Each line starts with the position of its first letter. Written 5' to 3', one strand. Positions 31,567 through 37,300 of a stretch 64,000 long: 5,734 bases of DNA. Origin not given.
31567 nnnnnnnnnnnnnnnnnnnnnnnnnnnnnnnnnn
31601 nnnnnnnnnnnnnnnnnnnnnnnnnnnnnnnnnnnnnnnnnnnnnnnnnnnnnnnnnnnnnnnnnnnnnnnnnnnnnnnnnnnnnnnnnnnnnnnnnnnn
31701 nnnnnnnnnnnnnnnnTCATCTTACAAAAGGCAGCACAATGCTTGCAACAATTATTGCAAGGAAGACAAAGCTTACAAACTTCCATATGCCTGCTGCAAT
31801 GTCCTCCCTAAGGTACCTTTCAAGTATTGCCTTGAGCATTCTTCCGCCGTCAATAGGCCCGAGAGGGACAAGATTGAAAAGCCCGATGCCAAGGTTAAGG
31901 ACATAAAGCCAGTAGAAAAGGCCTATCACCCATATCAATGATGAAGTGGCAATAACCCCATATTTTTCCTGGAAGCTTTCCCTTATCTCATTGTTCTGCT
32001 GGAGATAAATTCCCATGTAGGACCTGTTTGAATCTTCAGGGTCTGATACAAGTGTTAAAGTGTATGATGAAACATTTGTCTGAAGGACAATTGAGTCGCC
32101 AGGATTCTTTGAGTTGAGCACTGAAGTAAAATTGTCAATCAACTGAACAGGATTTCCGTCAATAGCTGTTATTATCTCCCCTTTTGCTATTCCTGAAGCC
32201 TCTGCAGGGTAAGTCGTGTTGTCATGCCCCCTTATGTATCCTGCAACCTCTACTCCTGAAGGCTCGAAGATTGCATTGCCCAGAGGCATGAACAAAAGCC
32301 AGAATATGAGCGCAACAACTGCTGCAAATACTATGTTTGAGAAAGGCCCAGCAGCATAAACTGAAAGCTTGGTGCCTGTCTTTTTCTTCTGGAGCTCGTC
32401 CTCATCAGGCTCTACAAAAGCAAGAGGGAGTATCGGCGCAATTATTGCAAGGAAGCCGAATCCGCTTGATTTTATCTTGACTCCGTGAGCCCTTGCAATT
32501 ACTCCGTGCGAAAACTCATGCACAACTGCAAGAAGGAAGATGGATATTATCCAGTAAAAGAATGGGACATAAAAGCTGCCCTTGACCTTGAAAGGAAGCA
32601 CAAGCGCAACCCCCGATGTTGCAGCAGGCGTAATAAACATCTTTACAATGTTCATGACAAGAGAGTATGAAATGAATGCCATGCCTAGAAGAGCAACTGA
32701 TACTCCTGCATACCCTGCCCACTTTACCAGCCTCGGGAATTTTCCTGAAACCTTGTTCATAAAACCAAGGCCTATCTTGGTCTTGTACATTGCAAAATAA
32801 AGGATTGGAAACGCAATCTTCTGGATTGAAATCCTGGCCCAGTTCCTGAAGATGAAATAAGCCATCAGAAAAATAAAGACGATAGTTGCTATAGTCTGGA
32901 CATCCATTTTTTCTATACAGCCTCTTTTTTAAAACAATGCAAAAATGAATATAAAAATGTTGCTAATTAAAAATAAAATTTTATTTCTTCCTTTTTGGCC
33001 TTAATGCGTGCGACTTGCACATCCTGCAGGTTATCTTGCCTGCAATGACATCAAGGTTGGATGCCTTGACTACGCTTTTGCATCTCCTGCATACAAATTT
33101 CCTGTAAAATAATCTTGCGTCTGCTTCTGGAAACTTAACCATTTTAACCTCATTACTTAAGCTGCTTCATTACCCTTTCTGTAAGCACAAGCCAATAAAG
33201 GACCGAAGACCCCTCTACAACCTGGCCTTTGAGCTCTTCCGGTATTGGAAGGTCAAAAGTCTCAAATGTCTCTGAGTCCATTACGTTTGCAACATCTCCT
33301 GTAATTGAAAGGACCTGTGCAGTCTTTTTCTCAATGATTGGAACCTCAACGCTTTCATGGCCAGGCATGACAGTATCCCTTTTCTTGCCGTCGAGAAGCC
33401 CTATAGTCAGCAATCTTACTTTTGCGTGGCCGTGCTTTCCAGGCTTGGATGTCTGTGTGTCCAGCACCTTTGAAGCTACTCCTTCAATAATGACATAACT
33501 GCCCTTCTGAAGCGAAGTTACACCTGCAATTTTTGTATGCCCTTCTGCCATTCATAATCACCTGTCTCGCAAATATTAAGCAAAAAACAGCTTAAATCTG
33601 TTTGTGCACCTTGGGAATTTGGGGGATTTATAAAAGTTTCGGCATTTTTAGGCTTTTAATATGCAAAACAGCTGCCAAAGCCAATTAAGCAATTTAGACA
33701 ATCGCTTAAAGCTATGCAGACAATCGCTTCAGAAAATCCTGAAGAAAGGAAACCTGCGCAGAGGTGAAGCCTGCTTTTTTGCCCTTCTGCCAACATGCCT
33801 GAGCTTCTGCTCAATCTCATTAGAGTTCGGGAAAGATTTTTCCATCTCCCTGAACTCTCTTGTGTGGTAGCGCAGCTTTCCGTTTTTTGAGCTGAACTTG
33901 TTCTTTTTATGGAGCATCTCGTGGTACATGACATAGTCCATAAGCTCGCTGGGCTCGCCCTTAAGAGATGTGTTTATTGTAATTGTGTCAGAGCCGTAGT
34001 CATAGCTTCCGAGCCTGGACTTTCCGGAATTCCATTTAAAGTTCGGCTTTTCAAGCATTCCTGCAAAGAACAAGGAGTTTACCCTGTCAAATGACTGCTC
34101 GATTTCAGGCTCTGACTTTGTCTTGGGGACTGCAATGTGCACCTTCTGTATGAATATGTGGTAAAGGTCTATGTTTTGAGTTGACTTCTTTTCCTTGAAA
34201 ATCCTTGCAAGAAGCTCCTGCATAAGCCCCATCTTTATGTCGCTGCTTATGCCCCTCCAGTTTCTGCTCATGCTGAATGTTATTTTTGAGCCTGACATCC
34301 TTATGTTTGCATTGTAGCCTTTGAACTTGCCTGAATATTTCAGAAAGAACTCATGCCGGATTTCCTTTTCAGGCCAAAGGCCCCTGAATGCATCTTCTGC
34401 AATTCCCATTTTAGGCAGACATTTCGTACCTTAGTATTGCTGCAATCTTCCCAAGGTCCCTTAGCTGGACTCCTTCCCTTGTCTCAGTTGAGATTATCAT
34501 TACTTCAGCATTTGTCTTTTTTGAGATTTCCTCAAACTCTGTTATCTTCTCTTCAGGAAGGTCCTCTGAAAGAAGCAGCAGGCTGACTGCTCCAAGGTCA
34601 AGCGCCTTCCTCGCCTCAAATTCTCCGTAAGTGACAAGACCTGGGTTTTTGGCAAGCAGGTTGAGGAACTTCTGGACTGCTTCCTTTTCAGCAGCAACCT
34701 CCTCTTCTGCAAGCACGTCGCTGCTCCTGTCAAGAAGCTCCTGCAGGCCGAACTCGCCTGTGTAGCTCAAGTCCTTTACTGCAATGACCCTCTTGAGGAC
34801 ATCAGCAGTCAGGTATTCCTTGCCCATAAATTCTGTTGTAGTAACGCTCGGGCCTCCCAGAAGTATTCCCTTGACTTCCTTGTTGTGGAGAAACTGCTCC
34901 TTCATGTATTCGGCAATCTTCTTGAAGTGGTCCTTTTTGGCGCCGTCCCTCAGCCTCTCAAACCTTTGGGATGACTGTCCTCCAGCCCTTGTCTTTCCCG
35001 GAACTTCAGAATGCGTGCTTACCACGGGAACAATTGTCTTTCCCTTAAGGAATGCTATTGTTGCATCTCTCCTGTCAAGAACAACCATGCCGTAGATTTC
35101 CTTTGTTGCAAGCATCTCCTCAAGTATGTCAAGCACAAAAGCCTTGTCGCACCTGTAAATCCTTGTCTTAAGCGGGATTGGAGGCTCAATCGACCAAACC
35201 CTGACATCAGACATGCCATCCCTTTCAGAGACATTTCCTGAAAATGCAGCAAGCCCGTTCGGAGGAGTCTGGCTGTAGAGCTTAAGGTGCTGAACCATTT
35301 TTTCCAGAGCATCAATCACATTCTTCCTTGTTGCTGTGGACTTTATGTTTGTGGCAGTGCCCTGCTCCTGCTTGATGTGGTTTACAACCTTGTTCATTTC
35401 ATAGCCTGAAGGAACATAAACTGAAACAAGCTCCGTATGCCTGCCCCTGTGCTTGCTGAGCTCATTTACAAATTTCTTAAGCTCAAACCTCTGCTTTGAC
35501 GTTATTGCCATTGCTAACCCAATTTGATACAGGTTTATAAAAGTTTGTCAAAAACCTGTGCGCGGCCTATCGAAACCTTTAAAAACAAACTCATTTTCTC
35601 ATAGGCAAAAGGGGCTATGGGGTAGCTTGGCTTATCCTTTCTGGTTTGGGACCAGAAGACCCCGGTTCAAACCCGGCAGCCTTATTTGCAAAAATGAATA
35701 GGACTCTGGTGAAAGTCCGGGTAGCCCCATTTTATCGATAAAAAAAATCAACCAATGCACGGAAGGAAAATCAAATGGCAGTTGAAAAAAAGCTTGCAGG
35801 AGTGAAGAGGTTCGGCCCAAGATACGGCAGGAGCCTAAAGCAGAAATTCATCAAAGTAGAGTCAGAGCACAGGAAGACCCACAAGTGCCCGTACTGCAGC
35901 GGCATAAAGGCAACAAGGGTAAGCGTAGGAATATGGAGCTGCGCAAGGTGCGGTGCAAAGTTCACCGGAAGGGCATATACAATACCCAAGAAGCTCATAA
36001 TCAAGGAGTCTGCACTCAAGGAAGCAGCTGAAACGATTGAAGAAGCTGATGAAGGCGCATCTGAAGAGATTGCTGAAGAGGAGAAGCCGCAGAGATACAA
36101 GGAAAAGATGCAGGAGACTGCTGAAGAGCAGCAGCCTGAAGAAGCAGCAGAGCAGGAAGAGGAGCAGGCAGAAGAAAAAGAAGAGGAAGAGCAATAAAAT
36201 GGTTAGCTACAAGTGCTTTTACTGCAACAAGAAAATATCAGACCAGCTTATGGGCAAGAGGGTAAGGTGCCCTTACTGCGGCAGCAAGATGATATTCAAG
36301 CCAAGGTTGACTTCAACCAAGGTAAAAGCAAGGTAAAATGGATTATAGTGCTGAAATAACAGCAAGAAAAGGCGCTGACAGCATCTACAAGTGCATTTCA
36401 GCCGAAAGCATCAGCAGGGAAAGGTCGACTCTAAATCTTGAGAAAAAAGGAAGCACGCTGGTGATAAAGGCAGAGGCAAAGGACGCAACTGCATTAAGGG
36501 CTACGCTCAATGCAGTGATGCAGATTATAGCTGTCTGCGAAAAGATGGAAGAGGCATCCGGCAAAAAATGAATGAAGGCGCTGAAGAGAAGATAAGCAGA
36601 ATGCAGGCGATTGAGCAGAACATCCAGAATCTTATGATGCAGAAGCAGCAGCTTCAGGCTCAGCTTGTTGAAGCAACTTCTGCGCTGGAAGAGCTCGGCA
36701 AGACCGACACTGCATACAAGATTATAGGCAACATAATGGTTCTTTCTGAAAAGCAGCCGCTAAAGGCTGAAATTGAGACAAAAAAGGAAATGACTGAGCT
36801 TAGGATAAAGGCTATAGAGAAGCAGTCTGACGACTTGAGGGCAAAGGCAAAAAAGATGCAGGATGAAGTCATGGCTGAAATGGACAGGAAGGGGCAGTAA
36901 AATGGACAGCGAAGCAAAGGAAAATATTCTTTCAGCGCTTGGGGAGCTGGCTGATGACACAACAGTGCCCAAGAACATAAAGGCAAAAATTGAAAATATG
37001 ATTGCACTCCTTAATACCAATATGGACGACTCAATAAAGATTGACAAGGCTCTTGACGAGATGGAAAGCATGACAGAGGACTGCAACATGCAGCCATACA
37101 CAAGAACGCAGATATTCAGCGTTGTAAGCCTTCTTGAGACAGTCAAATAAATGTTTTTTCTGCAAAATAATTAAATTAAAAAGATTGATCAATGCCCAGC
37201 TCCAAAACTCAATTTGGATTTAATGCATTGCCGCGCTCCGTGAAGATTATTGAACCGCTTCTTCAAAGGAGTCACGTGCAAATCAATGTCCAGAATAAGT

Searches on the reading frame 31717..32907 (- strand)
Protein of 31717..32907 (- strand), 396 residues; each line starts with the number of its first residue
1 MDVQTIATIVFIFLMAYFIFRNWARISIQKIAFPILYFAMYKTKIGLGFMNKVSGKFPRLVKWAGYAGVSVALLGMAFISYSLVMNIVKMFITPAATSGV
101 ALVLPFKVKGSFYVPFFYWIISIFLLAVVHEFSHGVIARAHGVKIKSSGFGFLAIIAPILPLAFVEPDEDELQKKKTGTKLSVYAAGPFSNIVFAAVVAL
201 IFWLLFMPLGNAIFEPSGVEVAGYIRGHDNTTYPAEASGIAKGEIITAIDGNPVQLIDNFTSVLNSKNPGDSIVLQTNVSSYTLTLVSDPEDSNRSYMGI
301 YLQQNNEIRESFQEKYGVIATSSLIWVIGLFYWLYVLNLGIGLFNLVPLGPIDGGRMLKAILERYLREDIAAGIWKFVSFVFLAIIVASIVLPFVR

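Call 91: search_protein_families(library=pfam, proteins=[window:31717-32907:-], max_evalue=0.00001)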
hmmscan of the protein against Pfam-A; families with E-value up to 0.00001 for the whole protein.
window:31717-32907:- (396 aa): 2 families
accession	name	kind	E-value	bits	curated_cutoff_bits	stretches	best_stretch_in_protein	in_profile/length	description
PF02163.28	Peptidase_M50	-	6.4e-28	98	27.2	1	119-386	2-218/221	Peptidase family M50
PF13180.12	PDZ_2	-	6.2e-06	26.9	27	0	233-276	23-66/80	PDZ domain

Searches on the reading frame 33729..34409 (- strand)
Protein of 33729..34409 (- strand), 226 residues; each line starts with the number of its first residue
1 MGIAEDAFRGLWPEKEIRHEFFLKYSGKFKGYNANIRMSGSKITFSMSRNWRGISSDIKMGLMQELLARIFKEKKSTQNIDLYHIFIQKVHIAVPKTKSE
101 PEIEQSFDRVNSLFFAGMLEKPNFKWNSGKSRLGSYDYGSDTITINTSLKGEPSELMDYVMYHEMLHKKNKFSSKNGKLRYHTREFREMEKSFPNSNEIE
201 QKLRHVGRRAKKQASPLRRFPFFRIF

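Call 91: search_protein_families(library=pfam, proteins=[window:33729-34409:-], max_evalue=0.00001)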
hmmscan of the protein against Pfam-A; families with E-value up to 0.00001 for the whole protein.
window:33729-34409:- (226 aa): 2 families
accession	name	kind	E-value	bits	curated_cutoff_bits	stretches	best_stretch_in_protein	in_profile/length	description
PF10263.15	SprT-like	-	1.7e-07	31.5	25.6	1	104-202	2-105/108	SprT-like family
PF01863.23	YgjP-like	-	2.1e-07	31.6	26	1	119-205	129-206/207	YgjP-like, metallopeptidase domain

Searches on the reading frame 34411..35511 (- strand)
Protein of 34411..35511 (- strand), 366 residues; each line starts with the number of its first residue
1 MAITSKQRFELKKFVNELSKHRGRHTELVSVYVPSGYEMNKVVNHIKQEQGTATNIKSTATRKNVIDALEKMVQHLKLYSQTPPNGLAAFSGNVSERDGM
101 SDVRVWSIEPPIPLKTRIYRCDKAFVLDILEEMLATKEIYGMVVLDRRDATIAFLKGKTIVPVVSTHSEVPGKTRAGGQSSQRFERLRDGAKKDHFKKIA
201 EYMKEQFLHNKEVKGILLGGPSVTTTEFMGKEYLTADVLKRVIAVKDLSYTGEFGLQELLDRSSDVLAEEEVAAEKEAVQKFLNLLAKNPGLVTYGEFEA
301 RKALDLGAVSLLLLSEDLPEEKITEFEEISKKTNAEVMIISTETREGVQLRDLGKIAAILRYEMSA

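Call 91: search_protein_families(library=pfam, proteins=[window:34411-35511:-], max_evalue=0.00001)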
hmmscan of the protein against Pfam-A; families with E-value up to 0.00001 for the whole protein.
window:34411-35511:- (366 aa): 5 families
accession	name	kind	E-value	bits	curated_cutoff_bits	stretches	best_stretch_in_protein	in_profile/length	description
PF03464.20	eRF1_2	-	2.7e-35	122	27.1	1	140-268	2-132/133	eRF1 domain 2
PF03465.20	eRF1_3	-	1.3e-19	71.1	25.8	1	273-364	2-106/106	eRF1 domain 3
PF03463.20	eRF1_1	-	3.8e-17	62.9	23.8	1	12-134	1-123/123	eRF1 domain 1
PF18859.6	acVLRF1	-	5.5e-14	52.9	27.1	1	142-238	4-102/130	Actinobacteria/chloroflexi VLRF1 release factor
PF18854.6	baeRF_family10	-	4e-12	47.1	27.1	1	130-245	6-122/143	Bacterial archaeo-eukaryotic release factor family 10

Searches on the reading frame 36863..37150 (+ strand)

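Call 31: search_protein_families(library=pfam, proteins=[window:36863-37150:+])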
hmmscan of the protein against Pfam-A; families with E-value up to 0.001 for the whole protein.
window:36863-37150:+ (95 aa): 1 family
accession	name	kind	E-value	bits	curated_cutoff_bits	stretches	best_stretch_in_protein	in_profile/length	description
PF03685.18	UPF0147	-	1.9e-16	60.3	23.6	1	18-94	4-81/81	Uncharacterised protein family (UPF0147)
